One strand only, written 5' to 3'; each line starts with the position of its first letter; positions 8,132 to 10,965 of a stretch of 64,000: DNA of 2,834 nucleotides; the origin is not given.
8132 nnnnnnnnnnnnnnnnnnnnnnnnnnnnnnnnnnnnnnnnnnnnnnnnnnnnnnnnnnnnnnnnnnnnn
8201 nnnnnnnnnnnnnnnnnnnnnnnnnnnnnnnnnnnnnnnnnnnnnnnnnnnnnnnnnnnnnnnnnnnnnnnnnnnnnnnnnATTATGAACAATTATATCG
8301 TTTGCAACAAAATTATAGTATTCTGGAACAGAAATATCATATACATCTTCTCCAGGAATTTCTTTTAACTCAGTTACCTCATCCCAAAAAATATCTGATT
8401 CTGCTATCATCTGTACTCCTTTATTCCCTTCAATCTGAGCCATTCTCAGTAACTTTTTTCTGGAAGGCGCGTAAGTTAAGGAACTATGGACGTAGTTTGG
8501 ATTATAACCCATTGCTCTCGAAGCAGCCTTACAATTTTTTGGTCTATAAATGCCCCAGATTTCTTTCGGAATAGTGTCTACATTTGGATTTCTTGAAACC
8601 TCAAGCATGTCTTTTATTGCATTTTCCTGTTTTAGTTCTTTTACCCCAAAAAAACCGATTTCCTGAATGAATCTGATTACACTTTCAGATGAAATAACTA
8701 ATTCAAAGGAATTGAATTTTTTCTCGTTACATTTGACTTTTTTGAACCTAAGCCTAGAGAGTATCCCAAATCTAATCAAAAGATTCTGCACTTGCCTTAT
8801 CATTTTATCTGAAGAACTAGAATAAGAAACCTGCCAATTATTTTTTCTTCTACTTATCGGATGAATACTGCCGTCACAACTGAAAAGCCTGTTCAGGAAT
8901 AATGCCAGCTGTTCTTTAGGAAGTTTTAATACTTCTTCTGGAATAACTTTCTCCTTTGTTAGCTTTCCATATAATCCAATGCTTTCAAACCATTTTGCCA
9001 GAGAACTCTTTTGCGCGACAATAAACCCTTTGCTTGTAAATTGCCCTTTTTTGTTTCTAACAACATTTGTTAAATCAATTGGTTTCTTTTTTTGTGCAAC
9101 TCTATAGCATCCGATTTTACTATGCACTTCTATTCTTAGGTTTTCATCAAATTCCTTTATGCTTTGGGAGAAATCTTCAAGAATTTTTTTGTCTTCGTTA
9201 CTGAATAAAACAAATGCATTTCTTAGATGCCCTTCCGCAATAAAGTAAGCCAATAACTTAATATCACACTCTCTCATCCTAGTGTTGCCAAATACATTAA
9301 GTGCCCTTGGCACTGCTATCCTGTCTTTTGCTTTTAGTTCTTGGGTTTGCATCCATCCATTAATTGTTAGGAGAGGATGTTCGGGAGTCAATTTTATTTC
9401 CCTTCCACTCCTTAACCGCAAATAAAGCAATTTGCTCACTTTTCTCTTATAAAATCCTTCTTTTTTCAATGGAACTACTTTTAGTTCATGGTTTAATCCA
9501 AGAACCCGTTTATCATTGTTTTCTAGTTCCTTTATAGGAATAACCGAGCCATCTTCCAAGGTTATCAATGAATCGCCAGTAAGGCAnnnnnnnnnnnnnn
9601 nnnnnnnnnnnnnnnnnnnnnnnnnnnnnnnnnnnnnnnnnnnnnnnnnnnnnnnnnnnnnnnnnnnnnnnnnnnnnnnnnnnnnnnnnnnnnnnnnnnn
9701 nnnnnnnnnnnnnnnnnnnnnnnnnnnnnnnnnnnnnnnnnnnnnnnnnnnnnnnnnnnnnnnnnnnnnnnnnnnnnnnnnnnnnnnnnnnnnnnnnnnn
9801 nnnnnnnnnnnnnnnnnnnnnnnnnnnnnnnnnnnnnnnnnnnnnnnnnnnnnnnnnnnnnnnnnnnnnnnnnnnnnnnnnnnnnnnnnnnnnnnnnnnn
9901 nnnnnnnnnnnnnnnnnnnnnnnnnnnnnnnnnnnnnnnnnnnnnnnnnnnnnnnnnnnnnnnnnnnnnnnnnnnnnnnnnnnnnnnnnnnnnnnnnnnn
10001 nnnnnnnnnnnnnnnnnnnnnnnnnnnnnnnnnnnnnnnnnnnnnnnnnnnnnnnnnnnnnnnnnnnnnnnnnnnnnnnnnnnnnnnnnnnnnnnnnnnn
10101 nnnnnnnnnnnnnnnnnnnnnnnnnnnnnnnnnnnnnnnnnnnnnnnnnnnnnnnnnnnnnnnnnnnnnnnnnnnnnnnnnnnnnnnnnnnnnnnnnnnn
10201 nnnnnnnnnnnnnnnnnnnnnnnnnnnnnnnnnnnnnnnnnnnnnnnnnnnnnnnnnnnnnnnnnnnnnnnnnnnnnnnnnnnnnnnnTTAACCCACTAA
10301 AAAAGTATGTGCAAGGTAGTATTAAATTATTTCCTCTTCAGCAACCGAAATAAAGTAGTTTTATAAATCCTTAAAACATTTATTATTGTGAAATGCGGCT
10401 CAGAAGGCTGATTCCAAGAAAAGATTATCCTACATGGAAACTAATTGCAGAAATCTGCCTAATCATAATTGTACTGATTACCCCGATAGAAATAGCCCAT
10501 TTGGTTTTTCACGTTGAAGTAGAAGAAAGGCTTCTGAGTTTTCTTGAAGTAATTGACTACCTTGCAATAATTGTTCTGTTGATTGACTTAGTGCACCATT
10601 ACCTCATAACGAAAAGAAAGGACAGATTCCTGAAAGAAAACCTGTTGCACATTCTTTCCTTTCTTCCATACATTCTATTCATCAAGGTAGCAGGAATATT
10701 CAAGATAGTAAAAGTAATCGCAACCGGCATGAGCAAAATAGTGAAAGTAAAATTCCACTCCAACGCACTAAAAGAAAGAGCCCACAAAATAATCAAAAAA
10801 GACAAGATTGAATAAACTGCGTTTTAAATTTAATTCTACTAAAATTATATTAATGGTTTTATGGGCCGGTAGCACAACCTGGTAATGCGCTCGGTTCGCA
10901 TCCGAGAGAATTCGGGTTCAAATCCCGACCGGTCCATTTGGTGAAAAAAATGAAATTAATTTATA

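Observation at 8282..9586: Intein inserted inside the Walker A P-loop of a HerA/DUF87-like ATPase that has a long acidic N-terminal extension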

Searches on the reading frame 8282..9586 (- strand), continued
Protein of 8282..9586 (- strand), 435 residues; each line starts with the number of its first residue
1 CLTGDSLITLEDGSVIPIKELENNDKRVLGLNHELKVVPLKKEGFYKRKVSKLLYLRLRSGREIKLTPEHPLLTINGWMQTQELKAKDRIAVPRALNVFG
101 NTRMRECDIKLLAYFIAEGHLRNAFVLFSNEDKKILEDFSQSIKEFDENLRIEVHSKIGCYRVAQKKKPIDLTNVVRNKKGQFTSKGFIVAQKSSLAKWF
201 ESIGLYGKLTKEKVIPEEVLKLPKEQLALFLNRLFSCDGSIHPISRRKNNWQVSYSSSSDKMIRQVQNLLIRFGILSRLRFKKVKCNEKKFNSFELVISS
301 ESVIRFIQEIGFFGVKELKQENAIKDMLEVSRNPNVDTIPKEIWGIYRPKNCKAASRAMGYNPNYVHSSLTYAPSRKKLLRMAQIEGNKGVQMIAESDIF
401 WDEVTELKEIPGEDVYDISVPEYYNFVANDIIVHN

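Call 31: list_cluster_members(proteins=[P0346, P0352, P0356, P0340, P0281, P0295, P0271, P0252, P0264, P0217])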
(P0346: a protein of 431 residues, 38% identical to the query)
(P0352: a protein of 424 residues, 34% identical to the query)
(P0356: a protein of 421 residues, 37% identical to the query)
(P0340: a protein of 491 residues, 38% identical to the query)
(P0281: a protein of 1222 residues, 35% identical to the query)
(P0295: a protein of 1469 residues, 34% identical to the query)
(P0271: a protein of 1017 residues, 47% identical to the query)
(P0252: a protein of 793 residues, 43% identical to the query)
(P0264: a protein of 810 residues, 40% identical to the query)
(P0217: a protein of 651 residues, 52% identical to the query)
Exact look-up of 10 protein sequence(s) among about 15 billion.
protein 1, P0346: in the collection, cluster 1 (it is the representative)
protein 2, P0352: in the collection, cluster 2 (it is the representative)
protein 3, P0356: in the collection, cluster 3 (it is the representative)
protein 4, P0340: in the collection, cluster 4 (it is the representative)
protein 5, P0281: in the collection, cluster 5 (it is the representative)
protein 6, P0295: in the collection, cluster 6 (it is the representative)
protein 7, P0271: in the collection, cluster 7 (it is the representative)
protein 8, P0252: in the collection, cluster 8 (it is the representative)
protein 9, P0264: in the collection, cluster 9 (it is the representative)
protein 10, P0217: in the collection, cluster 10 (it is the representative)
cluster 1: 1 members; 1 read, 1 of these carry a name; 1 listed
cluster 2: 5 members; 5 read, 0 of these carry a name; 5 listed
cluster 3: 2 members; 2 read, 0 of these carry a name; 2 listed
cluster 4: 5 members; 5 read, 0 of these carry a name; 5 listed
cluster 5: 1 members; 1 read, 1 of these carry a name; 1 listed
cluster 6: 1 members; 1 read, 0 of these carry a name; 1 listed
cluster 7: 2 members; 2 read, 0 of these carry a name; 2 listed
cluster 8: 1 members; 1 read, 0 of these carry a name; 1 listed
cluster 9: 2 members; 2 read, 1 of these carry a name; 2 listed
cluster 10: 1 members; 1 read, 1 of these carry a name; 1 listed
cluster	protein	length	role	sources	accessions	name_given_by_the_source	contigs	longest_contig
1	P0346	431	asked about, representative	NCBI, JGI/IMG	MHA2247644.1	MAG: ATP-binding protein [Candidatus Hodarchaeales archaeon] | DNA helicase HerA-like ATPase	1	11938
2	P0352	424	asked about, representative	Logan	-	-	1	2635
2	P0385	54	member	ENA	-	-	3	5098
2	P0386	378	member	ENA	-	-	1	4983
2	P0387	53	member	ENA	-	-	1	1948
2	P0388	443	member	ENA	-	-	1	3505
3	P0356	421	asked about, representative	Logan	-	-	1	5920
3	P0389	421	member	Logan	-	-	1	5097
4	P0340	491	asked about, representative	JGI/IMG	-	-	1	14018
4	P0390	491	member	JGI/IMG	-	-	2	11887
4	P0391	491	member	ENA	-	-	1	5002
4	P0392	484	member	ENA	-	-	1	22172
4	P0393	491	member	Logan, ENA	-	-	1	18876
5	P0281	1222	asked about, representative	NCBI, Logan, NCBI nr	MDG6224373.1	MAG: DUF835 domain-containing protein [Candidatus Thermoplasmatota archaeon] | DUF835 domain-containing protein [Candidatus Thermoplasmatota archaeon]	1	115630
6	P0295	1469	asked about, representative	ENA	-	-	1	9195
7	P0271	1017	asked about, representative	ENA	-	-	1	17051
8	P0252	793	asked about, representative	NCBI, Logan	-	-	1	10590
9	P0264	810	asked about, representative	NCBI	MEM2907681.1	MAG: ATP-binding protein [Candidatus Hadarchaeales archaeon]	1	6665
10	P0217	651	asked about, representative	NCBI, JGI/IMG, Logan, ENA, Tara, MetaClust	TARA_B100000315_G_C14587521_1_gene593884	hypothetical protein | strand:- start:665 stop:2620 length:1956 start_codon:yes stop_codon:yes gene_type:complete | TARA_039_MES_0.22-1.6_C8247443_1_gene398804 COG0433 K06915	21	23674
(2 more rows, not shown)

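Call 68: search_protein_families(library=pfam, proteins=[P0217], max_evalue=0.001)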
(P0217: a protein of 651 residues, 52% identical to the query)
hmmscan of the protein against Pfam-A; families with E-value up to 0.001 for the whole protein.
P0217 (651 aa): 5 families
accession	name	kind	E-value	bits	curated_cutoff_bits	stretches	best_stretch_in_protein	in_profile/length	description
PF14890.11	Intein_splicing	-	4.2e-28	98.5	35.8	1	71-275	3-155/155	Intein splicing domain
PF01935.23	DUF87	-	1.6e-08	35.3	23.2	1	276-432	37-168/220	Helicase HerA, central domain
PF05707.18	Zot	-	5.4e-07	29.7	20.3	1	468-577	39-147/197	Zonular occludens toxin (Zot)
PF14623.11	Vint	-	1.8e-05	25.1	27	1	62-141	2-72/166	Hint-domain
PF01079.26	Hint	-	2.1e-05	24.6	29.7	1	59-143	10-96/213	Hint module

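Call 74: find_encoding_contigs(protein=P0217, flank=5000, max_places=3)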
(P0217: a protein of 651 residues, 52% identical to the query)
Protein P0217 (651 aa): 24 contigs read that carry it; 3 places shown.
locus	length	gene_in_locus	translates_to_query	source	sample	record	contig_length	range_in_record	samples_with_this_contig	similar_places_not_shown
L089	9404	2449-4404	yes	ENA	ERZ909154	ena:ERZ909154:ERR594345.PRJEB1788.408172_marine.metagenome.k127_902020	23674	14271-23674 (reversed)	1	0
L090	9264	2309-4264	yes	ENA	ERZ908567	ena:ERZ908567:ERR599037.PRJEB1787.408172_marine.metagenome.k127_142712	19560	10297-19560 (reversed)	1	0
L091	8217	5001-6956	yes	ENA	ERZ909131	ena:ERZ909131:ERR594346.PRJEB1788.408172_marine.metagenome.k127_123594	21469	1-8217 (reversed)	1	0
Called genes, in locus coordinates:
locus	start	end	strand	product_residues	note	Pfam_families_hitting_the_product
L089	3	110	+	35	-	?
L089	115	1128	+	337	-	PF01113:DapB_N (weak), PF02800:Gp_dh_C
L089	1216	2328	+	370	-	PF05222:AlaDh_PNT_N, PF01262:AlaDh_PNT_C, PF02826:2-Hacid_dh_C (weak), PF01488:Shikimate_DH (weak), PF03446:NAD_binding_2 (faint)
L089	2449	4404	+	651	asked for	PF01079:Hint (faint), PF14623:Vint (faint), PF14890:Intein_splicing, PF01935:DUF87, PF05707:Zot (weak)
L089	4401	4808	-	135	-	PF02308:MgtC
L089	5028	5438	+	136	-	PF11969:DcpS_C, PF01230:HIT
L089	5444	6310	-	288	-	PF01739:CheR, PF13489:Methyltransf_23 (weak), PF08241:Methyltransf_11 (faint), PF08242:Methyltransf_12 (faint), PF13649:Methyltransf_25 (faint), PF01739:CheR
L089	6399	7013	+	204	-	PF02572:CobA_CobO_BtuR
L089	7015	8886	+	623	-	PF00317:Ribonuc_red_lgN, PF02867:Ribonuc_red_lgC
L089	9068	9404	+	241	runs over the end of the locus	PF22175:Ogg-HhH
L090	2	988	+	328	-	?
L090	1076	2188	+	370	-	PF05222:AlaDh_PNT_N, PF01262:AlaDh_PNT_C, PF02826:2-Hacid_dh_C (weak), PF01488:Shikimate_DH (weak), PF03446:NAD_binding_2 (faint)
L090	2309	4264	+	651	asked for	PF01079:Hint (faint), PF14623:Vint (faint), PF14890:Intein_splicing, PF01935:DUF87, PF05707:Zot (weak)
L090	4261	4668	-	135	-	PF02308:MgtC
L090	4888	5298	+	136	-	PF11969:DcpS_C, PF01230:HIT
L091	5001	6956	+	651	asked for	PF01079:Hint (faint), PF14623:Vint (faint), PF14890:Intein_splicing, PF01935:DUF87, PF05707:Zot (weak)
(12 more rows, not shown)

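Call 75: find_encoding_contigs(protein=P0195, flank=5000, max_places=2)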
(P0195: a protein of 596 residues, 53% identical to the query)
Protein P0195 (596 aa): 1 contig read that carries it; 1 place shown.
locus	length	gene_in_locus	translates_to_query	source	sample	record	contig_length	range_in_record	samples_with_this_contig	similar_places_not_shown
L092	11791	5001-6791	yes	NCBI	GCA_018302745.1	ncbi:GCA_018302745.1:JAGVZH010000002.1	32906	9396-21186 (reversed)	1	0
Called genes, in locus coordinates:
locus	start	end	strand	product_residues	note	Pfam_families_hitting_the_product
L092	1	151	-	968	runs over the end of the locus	PF00133:tRNA-synt_1, PF01406:tRNA-synt_1e (faint), PF09334:tRNA-synt_1g, PF08264:Anticodon_1, PF19302:DUF5915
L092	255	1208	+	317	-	PF05496:RuvB_N (weak), PF00004:AAA, PF13177:DNA_pol3_delta2 (weak), PF25361:AAA_lid_RFC1, PF08542:Rep_fac_C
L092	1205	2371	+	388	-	PF00004:AAA, PF25361:AAA_lid_RFC1 (faint)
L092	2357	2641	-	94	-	PF21473:OB_Ssb-like (weak), PF01336:tRNA_anti-codon (weak)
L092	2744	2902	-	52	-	-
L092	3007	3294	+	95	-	-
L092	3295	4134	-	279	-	PF05569:Peptidase_M56 (weak), PF01435:Peptidase_M48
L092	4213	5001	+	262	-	PF14890:Intein_splicing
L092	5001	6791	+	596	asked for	PF14528:LAGLIDADG_3, PF14890:Intein_splicing, PF05707:Zot (faint)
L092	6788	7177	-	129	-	-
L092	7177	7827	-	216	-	PF09622:DUF2391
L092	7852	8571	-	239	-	PF13847:Methyltransf_31 (faint), PF25133:TYW2_N_2 (weak), PF02475:TRM5-TYW2_MTfase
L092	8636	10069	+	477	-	-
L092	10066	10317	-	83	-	PF02583:Trns_repr_metal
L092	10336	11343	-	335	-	PF00403:HMA, PF13386:DsbD_2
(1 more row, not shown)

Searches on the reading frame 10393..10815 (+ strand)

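Call 4: search_protein_families(library=pfam, proteins=[window:10393-10815:+], max_evalue=0.1)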
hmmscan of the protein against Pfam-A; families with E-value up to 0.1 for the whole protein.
window:10393-10815:+ (140 aa): 1 family
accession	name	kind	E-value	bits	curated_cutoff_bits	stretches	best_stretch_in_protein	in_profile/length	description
PF00520.37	Ion_trans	-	0.0069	16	25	1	20-108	9-99/241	Ion transport protein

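Call 58: search_protein_families(library=padloc, proteins=[window:10393-10815:+], max_evalue=0.01)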
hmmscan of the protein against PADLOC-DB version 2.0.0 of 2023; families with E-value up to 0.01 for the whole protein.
window:10393-10815:+ (140 aa): 0 families
